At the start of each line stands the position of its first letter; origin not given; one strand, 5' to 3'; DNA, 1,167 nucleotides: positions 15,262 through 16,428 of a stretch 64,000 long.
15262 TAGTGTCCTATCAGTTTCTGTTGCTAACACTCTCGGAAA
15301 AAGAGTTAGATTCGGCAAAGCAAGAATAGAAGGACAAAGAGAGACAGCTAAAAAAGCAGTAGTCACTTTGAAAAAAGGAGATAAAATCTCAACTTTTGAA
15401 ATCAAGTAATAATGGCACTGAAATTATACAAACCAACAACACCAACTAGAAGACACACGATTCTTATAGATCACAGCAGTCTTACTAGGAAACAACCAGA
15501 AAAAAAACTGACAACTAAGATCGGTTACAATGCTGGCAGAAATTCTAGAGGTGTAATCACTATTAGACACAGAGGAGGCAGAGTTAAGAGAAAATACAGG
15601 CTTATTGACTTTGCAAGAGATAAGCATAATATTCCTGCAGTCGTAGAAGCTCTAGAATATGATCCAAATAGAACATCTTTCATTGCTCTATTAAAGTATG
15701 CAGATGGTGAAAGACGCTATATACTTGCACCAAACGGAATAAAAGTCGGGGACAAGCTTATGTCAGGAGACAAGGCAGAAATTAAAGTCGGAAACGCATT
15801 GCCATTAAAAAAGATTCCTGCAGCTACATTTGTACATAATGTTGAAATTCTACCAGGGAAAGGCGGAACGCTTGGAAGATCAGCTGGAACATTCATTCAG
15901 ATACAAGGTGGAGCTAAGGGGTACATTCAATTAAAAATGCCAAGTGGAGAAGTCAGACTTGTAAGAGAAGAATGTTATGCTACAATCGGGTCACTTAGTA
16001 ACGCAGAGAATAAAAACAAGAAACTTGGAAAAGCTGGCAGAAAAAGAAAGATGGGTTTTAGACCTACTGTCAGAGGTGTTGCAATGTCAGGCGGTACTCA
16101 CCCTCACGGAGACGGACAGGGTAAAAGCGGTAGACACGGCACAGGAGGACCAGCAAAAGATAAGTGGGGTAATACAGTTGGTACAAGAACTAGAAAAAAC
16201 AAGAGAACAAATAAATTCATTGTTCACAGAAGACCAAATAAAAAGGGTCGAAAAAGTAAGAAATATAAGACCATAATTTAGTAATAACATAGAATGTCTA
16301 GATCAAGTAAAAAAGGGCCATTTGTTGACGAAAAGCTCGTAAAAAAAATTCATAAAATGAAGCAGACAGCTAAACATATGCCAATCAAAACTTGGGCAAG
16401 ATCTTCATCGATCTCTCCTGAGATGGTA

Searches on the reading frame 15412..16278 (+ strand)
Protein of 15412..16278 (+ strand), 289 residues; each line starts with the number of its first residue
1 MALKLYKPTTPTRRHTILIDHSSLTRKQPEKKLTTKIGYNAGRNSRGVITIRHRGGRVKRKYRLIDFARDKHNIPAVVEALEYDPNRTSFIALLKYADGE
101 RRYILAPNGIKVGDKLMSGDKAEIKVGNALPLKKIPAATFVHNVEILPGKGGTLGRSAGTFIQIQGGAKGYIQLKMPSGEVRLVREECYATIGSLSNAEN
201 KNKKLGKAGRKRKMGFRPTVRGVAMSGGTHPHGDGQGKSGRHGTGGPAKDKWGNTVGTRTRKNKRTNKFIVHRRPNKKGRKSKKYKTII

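Call 42: search_protein_families(library=pfam, proteins=[window:15412-16278:+], max_evalue=0.001)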
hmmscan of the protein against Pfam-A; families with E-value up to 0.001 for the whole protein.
window:15412-16278:+ (289 aa): 2 families
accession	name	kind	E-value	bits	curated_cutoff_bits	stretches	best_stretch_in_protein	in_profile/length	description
PF03947.24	Ribosomal_L2_C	-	4.7e-43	146.7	33.7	1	125-241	1-117/126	Ribosomal Proteins L2, C-terminal domain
PF00181.30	Ribosomal_L2_N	-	6.9e-35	119.4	23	1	42-118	1-77/77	Ribosomal Proteins L2, RNA binding N-terminal domain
